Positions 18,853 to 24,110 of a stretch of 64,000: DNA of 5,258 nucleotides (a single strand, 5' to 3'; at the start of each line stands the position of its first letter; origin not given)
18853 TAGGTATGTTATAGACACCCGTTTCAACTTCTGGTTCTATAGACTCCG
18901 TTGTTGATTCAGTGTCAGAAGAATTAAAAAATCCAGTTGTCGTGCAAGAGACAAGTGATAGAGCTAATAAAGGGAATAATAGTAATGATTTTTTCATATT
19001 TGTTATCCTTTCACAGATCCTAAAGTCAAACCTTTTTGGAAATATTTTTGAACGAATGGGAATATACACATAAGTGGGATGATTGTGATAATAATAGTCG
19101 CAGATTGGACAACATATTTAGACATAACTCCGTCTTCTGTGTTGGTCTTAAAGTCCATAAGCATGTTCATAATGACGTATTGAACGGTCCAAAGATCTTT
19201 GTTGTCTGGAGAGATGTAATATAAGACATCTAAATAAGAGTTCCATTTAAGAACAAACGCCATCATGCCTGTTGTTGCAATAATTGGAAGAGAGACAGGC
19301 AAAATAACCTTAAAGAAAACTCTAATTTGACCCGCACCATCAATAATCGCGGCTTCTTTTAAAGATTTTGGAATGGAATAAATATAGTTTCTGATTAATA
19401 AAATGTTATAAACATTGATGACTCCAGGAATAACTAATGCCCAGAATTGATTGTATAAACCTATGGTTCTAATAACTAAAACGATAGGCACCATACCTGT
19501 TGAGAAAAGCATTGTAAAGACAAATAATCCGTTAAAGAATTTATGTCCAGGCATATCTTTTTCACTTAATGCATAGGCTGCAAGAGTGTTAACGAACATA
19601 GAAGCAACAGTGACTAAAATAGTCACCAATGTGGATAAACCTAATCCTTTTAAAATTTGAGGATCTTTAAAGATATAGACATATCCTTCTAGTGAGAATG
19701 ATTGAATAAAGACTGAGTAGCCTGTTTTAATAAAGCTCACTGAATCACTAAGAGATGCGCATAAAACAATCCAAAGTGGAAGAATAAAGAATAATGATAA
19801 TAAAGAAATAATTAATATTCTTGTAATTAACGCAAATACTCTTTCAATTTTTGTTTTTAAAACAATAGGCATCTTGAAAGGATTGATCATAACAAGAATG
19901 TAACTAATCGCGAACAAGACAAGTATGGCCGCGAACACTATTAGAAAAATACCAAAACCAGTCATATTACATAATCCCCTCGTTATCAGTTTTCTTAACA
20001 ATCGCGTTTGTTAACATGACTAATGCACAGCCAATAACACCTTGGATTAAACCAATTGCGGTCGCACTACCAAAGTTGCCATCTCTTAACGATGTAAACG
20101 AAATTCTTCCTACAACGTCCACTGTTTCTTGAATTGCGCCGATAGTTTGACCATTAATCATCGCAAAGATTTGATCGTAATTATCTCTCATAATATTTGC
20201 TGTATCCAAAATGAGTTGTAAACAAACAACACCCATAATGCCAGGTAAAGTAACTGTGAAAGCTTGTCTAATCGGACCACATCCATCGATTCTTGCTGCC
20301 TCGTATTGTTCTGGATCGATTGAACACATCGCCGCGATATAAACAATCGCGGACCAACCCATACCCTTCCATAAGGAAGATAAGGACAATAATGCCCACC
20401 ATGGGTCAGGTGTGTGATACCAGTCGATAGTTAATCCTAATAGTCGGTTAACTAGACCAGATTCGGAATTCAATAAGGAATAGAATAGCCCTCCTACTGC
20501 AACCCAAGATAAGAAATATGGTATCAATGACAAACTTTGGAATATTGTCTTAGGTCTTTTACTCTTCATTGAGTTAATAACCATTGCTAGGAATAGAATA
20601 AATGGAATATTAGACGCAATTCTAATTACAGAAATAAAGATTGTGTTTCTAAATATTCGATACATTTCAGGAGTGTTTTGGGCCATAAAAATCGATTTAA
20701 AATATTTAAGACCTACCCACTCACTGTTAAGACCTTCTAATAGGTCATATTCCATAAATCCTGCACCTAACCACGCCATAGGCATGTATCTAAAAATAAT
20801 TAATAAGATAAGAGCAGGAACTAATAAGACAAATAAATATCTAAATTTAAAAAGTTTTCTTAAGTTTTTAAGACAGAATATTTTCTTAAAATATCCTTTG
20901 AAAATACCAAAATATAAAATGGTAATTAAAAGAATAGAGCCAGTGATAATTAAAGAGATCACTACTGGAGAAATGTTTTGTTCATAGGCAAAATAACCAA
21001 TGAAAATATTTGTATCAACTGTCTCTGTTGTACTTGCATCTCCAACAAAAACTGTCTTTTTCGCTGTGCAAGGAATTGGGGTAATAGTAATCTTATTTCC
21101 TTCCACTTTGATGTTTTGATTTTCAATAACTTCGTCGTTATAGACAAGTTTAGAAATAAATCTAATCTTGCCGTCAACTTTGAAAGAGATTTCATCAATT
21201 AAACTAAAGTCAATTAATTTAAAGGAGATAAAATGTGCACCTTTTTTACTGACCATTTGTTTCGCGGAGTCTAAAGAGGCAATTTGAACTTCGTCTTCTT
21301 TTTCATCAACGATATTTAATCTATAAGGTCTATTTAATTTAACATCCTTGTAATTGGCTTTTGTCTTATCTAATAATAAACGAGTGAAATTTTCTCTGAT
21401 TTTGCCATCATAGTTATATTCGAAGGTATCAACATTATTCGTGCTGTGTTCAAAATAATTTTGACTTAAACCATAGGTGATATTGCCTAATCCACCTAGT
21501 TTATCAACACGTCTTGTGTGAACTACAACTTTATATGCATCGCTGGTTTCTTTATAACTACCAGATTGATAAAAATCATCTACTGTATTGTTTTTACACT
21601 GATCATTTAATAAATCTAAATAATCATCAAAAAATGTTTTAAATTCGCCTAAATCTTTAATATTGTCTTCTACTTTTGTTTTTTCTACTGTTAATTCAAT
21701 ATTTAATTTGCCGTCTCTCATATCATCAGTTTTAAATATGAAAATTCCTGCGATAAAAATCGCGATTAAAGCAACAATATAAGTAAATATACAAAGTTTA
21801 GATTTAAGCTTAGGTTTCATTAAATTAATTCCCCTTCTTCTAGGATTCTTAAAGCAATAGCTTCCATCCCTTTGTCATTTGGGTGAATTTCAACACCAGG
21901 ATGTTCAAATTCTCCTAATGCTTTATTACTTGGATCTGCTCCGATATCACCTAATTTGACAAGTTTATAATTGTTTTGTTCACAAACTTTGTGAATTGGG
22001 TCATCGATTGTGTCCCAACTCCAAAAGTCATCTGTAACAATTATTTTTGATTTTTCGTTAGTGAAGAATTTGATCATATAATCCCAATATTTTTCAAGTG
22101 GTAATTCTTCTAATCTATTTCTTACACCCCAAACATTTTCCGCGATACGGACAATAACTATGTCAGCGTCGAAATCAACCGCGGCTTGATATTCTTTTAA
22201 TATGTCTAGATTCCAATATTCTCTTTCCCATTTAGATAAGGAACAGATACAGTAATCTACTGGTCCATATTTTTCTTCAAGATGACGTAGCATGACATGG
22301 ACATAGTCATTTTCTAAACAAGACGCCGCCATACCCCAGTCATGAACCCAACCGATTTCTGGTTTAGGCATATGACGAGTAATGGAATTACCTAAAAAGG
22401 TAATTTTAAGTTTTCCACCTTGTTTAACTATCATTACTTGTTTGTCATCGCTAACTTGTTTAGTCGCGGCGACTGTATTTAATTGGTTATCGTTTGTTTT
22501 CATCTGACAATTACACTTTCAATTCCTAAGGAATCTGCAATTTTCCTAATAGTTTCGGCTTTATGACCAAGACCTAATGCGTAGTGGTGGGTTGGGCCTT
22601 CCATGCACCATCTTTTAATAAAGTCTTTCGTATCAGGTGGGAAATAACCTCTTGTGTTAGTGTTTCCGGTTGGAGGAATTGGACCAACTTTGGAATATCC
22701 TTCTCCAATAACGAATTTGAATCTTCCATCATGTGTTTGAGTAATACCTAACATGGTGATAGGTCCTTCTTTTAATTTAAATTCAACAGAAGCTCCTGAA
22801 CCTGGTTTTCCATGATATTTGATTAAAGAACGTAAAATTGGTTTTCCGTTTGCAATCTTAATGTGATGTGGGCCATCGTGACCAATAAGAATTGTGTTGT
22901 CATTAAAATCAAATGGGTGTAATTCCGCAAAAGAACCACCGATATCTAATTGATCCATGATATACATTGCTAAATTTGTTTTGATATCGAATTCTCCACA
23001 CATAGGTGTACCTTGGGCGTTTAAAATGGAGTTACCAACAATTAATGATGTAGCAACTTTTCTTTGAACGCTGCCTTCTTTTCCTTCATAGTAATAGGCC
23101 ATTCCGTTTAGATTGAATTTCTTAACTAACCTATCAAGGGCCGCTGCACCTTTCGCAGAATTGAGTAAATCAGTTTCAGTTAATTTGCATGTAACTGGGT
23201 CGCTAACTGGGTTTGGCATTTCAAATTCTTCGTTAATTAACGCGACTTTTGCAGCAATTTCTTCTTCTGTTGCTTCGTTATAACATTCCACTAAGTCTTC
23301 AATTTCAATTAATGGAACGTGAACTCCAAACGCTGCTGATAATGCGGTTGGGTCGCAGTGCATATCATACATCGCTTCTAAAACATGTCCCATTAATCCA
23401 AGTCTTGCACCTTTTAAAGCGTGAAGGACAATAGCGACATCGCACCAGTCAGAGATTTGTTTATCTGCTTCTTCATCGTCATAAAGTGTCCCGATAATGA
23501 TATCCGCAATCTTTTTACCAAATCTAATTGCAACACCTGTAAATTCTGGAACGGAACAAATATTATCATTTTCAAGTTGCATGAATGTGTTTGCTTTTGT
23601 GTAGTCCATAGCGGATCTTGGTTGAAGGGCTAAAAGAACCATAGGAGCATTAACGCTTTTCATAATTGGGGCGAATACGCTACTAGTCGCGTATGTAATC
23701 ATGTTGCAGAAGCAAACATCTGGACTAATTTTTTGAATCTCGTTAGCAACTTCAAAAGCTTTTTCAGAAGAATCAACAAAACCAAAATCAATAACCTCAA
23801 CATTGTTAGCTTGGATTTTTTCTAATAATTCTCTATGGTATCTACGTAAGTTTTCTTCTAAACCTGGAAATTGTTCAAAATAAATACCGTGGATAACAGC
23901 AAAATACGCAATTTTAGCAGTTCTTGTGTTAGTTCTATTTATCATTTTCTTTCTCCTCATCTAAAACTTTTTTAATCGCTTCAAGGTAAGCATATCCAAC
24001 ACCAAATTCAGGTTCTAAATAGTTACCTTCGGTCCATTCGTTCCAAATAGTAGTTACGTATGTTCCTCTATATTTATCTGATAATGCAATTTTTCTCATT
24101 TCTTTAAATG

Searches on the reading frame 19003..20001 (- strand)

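Call 50: search_protein_families(library=pfam, proteins=[window:19003-20001:-], max_evalue=0.001)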
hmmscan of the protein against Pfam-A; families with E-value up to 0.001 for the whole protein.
window:19003-20001:- (332 aa): 1 family
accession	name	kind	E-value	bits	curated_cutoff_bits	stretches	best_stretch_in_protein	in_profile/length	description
PF00528.27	BPD_transp_1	-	4.8e-12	46.4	26.4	1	161-325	26-182/184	Binding-protein-dependent transport system inner membrane component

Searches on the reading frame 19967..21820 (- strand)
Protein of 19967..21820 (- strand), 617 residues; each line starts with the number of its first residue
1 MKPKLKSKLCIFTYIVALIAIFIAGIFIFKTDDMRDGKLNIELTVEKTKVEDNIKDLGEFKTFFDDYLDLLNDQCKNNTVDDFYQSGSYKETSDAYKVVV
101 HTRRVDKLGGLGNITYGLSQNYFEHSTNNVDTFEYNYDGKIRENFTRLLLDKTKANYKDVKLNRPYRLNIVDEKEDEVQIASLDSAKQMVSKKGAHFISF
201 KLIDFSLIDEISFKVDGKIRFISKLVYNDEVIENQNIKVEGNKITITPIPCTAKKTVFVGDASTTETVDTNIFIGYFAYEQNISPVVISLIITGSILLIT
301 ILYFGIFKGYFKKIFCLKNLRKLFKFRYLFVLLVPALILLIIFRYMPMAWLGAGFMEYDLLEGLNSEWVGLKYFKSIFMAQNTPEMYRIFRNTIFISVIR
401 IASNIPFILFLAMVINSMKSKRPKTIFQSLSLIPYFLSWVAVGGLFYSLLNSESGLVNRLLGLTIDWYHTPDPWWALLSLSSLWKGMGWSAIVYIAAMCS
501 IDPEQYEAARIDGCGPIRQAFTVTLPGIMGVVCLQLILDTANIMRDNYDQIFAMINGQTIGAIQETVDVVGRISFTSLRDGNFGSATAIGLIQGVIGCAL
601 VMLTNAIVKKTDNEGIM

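Call 50: search_protein_families(library=pfam, proteins=[window:19967-21820:-], max_evalue=0.001)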
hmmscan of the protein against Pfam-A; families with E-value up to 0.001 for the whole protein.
window:19967-21820:- (617 aa): 1 family
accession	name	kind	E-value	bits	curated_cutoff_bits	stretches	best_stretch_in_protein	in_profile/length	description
PF00528.27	BPD_transp_1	-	1.6e-09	38.2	26.4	1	409-545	2-123/184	Binding-protein-dependent transport system inner membrane component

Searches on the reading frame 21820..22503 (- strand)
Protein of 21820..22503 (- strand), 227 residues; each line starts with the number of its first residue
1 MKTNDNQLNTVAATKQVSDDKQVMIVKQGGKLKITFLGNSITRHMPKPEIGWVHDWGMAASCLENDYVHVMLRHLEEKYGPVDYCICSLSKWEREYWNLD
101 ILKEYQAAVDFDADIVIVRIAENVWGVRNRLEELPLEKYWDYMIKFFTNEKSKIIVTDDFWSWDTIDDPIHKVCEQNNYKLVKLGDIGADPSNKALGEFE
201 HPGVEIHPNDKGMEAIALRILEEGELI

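Call 50: search_protein_families(library=pfam, proteins=[window:21820-22503:-], max_evalue=0.001)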
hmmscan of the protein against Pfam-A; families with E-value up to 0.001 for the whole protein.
window:21820-22503:- (227 aa): 1 family
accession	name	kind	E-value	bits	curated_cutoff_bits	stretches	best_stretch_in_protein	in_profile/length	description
PF13472.12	Lipase_GDSL_2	-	8.1e-05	23.6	32.9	1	36-215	1-178/178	GDSL-like Lipase/Acylhydrolase family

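Call 68: search_protein_families(library=ncbifam, proteins=[window:21820-22503:-], max_evalue=0.00001)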
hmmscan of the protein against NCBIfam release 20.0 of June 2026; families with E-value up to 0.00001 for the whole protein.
window:21820-22503:- (227 aa): 0 families

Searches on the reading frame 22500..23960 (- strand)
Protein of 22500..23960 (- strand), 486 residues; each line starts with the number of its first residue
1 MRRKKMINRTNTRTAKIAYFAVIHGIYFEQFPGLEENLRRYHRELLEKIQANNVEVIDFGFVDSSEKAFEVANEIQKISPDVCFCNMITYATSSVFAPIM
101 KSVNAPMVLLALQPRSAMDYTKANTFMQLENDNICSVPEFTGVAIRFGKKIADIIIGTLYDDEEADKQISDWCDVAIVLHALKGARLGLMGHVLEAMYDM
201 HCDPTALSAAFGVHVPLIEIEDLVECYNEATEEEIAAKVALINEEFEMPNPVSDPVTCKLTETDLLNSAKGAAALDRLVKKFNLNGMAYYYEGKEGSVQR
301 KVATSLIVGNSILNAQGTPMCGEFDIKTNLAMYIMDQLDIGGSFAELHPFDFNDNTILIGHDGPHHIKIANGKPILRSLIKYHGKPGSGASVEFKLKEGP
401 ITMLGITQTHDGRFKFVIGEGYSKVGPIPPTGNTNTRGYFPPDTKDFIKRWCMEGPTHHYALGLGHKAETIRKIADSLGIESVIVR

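Call 50: search_protein_families(library=pfam, proteins=[window:22500-23960:-], max_evalue=0.001)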
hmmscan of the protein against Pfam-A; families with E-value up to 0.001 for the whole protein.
window:22500-23960:- (486 aa): 3 families
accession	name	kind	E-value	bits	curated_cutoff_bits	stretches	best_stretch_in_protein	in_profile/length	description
PF11762.14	Arabinose_Iso_C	-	5.6e-07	29.8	25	1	342-481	2-144/144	L-arabinose isomerase C-terminal domain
PF02952.23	Fucose_iso_C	-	2.5e-06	27.6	29.3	1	383-481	34-138/143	L-fucose isomerase, C-terminal domain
PF24856.1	AraA_central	-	3.5e-05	24.7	24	1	207-330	22-137/148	L-arabinose isomerase central domain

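Call 68: search_protein_families(library=ncbifam, proteins=[window:22500-23960:-], max_evalue=0.00001)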
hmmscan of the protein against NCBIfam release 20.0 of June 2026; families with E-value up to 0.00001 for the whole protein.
window:22500-23960:- (486 aa): 2 families
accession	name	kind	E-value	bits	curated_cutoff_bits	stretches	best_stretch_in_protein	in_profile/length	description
NF002795.0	PRK02929.1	equivalog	5.5e-19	68.2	622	1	87-485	80-475/499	L-arabinose isomerase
NF048012.1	SlpQosIsomSftI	equivalog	1.4e-13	50.4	700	1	43-484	27-442/443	sulfoquinovose isomerase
